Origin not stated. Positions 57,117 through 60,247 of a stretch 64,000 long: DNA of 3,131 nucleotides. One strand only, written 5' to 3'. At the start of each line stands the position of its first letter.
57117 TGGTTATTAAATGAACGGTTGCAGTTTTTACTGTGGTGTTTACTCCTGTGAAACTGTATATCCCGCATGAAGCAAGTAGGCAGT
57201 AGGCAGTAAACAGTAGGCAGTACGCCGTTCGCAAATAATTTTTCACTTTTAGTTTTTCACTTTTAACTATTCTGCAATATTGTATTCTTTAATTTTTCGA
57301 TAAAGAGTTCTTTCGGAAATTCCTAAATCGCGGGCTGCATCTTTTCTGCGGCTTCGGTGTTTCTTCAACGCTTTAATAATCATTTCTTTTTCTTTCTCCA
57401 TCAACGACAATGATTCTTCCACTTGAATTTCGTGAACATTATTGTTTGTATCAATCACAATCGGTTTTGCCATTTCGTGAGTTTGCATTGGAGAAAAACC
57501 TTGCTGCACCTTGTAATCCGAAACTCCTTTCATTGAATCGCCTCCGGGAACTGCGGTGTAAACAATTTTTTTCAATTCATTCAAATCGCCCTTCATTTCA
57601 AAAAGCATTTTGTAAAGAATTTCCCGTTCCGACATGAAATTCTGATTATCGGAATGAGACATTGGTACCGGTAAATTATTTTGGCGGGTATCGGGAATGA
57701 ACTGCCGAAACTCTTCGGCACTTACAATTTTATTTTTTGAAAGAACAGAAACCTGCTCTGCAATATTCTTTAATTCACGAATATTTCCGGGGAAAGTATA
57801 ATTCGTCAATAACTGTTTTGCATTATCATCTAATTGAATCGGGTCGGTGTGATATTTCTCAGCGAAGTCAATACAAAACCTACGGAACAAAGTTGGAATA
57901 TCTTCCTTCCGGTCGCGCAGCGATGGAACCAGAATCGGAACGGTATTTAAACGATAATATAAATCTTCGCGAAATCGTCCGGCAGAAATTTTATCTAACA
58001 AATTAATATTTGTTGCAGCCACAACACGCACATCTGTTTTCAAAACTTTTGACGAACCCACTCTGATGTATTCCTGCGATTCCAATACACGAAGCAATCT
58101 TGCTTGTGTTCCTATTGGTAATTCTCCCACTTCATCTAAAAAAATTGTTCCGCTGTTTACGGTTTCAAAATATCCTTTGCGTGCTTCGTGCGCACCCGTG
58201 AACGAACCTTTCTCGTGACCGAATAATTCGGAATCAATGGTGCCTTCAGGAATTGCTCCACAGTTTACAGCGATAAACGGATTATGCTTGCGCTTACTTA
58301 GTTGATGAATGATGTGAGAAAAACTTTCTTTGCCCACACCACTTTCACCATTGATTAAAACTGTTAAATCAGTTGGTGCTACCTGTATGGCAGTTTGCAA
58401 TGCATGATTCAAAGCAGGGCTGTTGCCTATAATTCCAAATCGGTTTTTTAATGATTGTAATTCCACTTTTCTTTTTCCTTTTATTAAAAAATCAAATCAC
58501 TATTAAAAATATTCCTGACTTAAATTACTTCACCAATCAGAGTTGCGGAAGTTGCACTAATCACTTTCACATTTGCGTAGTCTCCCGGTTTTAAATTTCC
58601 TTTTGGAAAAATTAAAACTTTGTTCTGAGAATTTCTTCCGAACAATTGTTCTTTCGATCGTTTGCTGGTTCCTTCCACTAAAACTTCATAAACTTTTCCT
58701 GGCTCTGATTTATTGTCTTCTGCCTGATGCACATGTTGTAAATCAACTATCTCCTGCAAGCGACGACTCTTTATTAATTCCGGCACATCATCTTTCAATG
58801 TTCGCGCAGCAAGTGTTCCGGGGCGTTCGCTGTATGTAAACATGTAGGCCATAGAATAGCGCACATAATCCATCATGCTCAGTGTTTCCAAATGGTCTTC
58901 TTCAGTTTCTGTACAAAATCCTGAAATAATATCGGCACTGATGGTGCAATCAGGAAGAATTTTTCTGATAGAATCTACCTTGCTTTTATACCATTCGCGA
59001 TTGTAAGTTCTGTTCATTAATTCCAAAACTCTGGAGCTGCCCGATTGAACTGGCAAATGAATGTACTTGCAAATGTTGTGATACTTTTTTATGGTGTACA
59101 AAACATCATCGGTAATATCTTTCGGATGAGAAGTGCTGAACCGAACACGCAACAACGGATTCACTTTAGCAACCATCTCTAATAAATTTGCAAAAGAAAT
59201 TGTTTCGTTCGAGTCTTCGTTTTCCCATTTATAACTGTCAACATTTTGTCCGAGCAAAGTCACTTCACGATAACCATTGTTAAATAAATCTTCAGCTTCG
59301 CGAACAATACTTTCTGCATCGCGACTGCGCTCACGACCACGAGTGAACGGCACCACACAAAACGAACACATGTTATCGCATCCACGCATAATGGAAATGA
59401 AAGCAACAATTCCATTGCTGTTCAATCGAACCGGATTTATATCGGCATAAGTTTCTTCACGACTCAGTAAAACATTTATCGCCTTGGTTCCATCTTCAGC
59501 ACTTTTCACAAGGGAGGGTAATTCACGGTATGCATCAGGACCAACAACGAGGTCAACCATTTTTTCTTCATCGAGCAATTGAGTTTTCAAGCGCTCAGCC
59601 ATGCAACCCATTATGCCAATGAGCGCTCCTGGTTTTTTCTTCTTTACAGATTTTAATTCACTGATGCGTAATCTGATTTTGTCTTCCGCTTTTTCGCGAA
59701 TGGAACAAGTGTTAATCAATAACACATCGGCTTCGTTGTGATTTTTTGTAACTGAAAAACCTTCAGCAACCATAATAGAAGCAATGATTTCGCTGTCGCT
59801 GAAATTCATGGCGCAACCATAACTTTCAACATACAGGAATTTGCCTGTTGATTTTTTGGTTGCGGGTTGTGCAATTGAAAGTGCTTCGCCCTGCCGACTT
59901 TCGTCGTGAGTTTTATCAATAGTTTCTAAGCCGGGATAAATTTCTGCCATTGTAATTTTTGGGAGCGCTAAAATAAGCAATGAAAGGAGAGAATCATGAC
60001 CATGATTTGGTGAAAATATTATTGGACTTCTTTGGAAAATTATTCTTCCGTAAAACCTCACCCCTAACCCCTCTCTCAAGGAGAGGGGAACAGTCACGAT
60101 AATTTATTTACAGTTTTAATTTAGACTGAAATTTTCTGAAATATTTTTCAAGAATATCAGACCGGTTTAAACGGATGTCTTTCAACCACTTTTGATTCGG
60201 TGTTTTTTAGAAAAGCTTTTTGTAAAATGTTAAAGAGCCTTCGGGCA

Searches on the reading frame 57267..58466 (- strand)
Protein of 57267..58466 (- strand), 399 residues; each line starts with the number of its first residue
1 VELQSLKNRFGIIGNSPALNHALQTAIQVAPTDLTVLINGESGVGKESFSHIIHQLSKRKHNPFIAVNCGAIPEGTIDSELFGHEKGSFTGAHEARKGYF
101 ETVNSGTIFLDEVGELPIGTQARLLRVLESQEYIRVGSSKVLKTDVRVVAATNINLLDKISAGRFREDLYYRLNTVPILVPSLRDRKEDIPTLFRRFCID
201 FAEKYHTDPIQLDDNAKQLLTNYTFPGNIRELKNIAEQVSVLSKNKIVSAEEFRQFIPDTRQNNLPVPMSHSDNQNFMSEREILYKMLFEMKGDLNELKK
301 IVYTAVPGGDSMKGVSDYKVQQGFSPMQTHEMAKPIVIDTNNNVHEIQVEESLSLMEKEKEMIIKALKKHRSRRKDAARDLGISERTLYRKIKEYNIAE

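Call 39: search_protein_families(library=pfam, proteins=[window:57267-58466:-], max_evalue=0.00001)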
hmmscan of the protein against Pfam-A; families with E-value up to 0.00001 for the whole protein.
window:57267-58466:- (399 aa): 5 families
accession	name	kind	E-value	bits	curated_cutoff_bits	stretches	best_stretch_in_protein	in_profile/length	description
PF00158.32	Sigma54_activat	-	1e-67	227.5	20.2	1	12-178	1-167/168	Sigma-54 interaction domain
PF25601.1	AAA_lid_14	-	1.4e-20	73.3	27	1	184-262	1-79/87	AAA+ ATPase lid domain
PF14532.12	Sigma54_activ_2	-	2.7e-15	57.3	25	1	13-183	1-138/138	Sigma-54 interaction domain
PF02954.25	HTH_8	-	3.5e-12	46.3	22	1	358-395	5-42/42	Bacterial regulatory protein, Fis family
PF18024.7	HTH_50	-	3.3e-08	33.5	27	1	357-397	10-49/50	Helix-turn-helix domain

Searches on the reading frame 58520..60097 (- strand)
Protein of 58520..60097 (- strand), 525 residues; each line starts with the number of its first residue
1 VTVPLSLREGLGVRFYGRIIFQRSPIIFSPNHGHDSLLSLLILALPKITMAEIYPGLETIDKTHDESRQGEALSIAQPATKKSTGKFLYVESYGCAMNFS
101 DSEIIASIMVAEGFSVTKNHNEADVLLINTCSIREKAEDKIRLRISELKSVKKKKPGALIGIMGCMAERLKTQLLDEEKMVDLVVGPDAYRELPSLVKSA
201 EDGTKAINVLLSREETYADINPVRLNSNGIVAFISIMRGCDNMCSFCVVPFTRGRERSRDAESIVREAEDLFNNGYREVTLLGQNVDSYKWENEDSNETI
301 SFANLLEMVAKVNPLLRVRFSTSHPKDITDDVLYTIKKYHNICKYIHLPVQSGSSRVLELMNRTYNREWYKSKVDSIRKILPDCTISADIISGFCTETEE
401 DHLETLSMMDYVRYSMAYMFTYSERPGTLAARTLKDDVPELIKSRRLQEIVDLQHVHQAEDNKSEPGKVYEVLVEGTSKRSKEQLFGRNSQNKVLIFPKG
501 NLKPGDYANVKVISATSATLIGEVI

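Call 39: search_protein_families(library=pfam, proteins=[window:58520-60097:-], max_evalue=0.00001)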
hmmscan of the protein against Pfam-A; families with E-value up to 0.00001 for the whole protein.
window:58520-60097:- (525 aa): 3 families
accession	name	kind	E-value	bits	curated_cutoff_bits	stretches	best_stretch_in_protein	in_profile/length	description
PF00919.26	UPF0004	-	8.9e-30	103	27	1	89-186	3-98/98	Uncharacterized protein family UPF0004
PF04055.27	Radical_SAM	-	7.4e-25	88.5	29.5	1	234-407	1-164/166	Radical SAM superfamily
PF01938.26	TRAM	-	1.8e-12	47.4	21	1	463-525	1-61/61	TRAM domain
